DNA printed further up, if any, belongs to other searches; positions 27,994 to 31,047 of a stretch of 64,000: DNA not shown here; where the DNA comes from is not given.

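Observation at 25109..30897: Non-canonical Zorya-like module: SNF2 helicase, ankyrin protein, MotA-like, MotB-like and a 171-aa orphan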

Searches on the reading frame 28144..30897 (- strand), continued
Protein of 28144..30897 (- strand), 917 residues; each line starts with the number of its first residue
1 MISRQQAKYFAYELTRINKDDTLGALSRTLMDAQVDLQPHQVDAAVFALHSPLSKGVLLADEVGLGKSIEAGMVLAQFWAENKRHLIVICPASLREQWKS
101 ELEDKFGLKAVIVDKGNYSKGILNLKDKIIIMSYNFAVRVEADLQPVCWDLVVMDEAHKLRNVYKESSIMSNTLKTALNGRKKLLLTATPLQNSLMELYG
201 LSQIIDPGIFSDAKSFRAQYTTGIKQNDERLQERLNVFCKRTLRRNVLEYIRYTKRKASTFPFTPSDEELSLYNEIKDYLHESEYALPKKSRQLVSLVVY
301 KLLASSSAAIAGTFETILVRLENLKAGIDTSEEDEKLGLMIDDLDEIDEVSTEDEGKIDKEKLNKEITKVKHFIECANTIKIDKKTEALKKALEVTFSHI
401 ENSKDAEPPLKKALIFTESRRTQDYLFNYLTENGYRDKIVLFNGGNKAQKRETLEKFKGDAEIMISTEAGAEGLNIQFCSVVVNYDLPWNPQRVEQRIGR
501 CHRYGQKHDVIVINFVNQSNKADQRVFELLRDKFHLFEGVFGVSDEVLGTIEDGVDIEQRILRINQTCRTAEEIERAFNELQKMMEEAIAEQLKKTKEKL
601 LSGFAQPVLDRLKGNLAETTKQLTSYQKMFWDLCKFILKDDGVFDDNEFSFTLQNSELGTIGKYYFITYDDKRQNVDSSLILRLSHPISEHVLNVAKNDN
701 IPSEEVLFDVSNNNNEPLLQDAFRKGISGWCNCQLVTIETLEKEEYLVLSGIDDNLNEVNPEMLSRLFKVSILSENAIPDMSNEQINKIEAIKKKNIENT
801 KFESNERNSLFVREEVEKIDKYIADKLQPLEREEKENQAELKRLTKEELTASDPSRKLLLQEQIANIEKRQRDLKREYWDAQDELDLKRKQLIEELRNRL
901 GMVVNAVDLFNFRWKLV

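Call 40: find_encoding_contigs(protein=P0148, flank=10000, max_places=1)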
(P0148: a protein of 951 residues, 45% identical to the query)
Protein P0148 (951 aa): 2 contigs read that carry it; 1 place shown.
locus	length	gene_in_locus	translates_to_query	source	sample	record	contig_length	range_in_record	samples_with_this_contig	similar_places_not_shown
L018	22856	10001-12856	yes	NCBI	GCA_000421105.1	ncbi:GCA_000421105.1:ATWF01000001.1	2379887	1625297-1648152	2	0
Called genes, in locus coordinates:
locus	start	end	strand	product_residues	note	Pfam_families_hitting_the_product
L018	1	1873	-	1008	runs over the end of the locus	PF00512:HisKA, PF02518:HATPase_c, PF00072:Response_reg, PF01627:Hpt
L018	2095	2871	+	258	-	PF05690:ThiG, PF00977:His_biosynth (faint)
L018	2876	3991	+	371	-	PF04055:Radical_SAM, PF06968:BATS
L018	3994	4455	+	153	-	PF01035:DNA_binding_1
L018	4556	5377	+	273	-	PF02146:SIR2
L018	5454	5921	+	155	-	PF00027:cNMP_binding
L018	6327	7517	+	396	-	PF13356:Arm-DNA-bind_3, PF14659:Phage_int_SAM_3 (weak), PF22022:Phage_int_M, PF00589:Phage_integrase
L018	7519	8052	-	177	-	-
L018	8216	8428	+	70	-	PF05930:Phage_AlpA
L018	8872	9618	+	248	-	PF23343:REP_ORF2-G2P (weak)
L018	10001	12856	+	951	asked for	PF00176:SNF2-rel_dom, PF00270:DEAD, PF04851:ResIII, PF00271:Helicase_C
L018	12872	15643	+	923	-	PF01555:N6_N4_Mtase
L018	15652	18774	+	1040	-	PF04851:ResIII, PF18766:SWI2_SNF2 (weak)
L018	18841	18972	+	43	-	-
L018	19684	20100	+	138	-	-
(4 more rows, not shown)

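Call 41: find_encoding_contigs(protein=P0105, flank=8000, max_places=1)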
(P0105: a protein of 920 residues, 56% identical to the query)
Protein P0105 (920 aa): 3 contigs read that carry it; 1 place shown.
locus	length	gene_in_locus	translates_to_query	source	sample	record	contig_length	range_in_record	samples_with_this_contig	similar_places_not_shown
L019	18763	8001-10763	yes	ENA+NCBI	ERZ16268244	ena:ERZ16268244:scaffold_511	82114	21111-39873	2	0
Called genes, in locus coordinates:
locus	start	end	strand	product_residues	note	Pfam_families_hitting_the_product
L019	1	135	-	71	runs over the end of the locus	-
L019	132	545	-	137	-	-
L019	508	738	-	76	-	-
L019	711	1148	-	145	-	PF00239:Resolvase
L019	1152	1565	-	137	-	PF11149:DUF2924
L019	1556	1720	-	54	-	-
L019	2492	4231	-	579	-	PF10592:AIPR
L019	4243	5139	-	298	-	PF04556:DpnII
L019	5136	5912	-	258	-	PF03602:Cons_hypoth95 (faint), PF01555:N6_N4_Mtase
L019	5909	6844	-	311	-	PF02086:MethyltransfD12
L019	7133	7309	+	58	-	-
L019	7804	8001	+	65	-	PF12728:HTH_17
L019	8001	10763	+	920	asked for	PF00176:SNF2-rel_dom, PF00270:DEAD (weak), PF00271:Helicase_C, PF13307:Helicase_C_2 (faint)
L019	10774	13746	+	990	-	PF01555:N6_N4_Mtase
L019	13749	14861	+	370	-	PF02463:SMC_N, PF11398:DUF2813 (faint), PF13175:AAA_15, PF13476:AAA_23 (weak), PF13304:AAA_21, PF13175:AAA_15 (weak)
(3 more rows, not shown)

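Call 42: find_encoding_contigs(protein=P0111, flank=8000, max_places=1)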
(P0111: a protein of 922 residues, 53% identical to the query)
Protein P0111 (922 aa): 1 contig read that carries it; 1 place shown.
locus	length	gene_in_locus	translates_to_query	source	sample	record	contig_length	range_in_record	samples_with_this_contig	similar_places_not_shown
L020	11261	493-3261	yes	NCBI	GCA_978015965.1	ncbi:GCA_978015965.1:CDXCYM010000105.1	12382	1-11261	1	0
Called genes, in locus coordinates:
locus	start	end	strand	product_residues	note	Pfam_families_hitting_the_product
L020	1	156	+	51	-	?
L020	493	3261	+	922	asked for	PF00176:SNF2-rel_dom, PF00270:DEAD (weak), PF00271:Helicase_C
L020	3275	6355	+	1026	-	PF01555:N6_N4_Mtase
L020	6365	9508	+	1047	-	PF04851:ResIII, PF18766:SWI2_SNF2 (weak), PF00270:DEAD (weak)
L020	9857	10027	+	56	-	-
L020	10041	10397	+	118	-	PF01420:Methylase_S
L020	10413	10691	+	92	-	-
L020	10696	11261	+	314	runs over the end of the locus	PF14088:DUF4268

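Call 43: find_encoding_contigs(protein=P0098, flank=8000, max_places=1)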
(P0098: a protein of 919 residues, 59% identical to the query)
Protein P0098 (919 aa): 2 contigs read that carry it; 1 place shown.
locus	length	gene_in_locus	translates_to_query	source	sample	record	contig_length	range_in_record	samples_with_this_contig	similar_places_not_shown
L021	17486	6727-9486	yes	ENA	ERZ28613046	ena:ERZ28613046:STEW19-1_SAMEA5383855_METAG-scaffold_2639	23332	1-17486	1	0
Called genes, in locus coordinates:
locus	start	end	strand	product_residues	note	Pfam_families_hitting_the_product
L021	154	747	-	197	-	PF00293:NUDIX, PF14815:NUDIX_4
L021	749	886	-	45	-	-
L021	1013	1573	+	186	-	PF00186:DHFR_1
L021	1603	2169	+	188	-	-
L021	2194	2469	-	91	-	-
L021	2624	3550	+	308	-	PF01699:Na_Ca_ex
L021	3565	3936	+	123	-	PF04266:ASCH (weak)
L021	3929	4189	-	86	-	-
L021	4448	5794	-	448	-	PF13356:Arm-DNA-bind_3 (weak), PF00589:Phage_integrase (faint)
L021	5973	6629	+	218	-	-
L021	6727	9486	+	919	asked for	PF00176:SNF2-rel_dom, PF00270:DEAD, PF04851:ResIII, PF00271:Helicase_C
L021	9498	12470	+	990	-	PF01555:N6_N4_Mtase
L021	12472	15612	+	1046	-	PF04851:ResIII, PF00270:DEAD (weak), PF18766:SWI2_SNF2 (weak)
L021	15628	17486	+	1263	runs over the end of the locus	PF13086:AAA_11 (faint), PF13245:AAA_19, PF13604:AAA_30, PF01443:Viral_helicase1 (weak), PF13538:UvrD_C_2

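Call 66: search_protein_families(library=padloc, proteins=[L021:9498-12470:+, L021:12472-15612:+], max_evalue=0.001)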
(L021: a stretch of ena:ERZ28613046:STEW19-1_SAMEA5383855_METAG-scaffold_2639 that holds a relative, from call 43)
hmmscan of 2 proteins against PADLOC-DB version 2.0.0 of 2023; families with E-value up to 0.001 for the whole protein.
L021:9498-12470:+ (990 aa): 21 families
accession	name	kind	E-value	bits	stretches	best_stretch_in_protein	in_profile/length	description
PDLC03646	MTase_III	-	1.5e-218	726.3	2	205-985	239-1053/1057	Type III methyltransferase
PDLC03638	MTase_III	-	2.5e-77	258.9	1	93-906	52-797/816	Type III methyltransferase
PDLC03634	MTase_III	-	7.2e-39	132.2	2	483-774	171-451/621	Type III methyltransferase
PDLC03645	MTase_III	-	7.2e-37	124.8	2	438-667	142-390/709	Type III methyltransferase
PDLC03644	MTase_III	-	3e-34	116.7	1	427-809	30-422/542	Type III methyltransferase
PDLC03635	MTase_III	-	4.6e-28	96.3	1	432-863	215-652/708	Type III methyltransferase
PDLC03636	MTase_III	-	5.7e-28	96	2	430-567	41-178/575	Type III methyltransferase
PDLC03641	MTase_III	-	6.2e-28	95.7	2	477-866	176-540/657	Type III methyltransferase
PDLC03640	MTase_III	-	3e-27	93.3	2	678-792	343-454/654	Type III methyltransferase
PDLC03642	MTase_III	-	2.1e-21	74.2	2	688-765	322-395/528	Type III methyltransferase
PDLC03637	MTase_III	-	2.6e-17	60.7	2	677-801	366-481/513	Type III methyltransferase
PDLC03639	MTase_III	-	9.9e-17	58.5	2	435-548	87-202/639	Type III methyltransferase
PDLC03278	MTase_II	-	5.8e-15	53.6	2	692-756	269-330/390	Type II methyltransferase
PDLC03354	MTase_II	-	3.7e-12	44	2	436-473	61-100/425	Type II methyltransferase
PDLC03371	MTase_II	-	2.9e-09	34.8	1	714-754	196-234/260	Type II methyltransferase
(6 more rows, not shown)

L021:12472-15612:+ (1046 aa): 1 family
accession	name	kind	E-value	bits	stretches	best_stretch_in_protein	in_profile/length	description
PDLC03654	REase_III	-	3e-193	642.6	2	305-1042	376-1126/1154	Type III restriction enzyme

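Call 69: predict_structure(alignment_id=A3)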
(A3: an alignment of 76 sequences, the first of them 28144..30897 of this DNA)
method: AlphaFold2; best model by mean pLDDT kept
length: 917 residues; sequences in the alignment: 76
mean_pLDDT: 80.2   pTM: 0.64
mean pLDDT of the five models: 80.2, 79.0, 77.9, 76.7, 73.0
residues with pLDDT >= 90: 266; 70-90: 450; 50-70: 136; < 50: 65
segments of 3 or more residues with pLDDT < 50: 62-65, 191-193, 242-255, 344-355, 536-555, 599-606
pLDDT, mean of each block of 10 residues (from residue 1): 93 88 78 77 84 84 63 91 93 86 89 91 92 93 92 89 84 90 83 66 88 81 63 78 42 54 86 85 78 74 80 89 87 79 44 58 89 90 89 88 73 85 90 90 73 81 82 66 72 61 61 80 65 48 41 50 58 67 65 53 48 66 85 93 90 91 86 81 89 94 91 77 90 94 92 94 91 90 93 94 89 89 87 87 89 86 90 89 89 84 91 93
secondary structure, 60 per line:
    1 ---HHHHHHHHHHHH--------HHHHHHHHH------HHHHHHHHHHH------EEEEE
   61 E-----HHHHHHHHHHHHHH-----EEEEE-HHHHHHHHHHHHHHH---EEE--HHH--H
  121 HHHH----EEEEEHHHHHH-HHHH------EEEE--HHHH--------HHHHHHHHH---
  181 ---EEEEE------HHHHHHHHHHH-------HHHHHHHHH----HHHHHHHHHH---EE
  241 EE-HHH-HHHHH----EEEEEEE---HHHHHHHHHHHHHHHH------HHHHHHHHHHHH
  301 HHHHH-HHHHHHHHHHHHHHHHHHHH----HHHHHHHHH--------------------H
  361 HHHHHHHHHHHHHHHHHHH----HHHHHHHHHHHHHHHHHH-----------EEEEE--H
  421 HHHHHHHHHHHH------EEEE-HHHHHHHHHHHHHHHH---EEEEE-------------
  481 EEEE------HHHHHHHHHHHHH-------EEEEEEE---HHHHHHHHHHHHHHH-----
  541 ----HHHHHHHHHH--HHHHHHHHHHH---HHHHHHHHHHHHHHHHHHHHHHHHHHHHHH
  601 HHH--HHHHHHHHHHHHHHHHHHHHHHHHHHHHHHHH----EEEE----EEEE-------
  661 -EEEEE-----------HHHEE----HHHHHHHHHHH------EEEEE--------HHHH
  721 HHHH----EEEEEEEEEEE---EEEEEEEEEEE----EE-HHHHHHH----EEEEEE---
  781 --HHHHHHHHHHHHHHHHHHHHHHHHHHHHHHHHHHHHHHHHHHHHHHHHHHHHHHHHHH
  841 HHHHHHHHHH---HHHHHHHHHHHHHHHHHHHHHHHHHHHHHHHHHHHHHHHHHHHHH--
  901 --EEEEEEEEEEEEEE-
elements in order (helices of 4 or more, strands of 3 or more residues): H4-15 H24-32 H39-49 E56-61 H67-80 E86-90 H92-106 E110-112 H120-124 E129-133 H134-139 H141-144 E151-154 H157-160 H169-177 E184-188 H195-205 H213-221 H226-235 E239-242 H248-252 E257-263 H267-282 H289-305 H307-326 H331-339 H360-379 H384-401 E413-417 H420-432 E439-442 H444-459 E463-467 E481-484 H491-503 E511-517 H521-535 H545-554 H557-567 H571-603 H606-637 E642-645 E650-653 E662-666 H687-697 E704-708 H717-724 E729-739 E743-753 H761-767 E772-777 H783-850 H854-898 E903-916
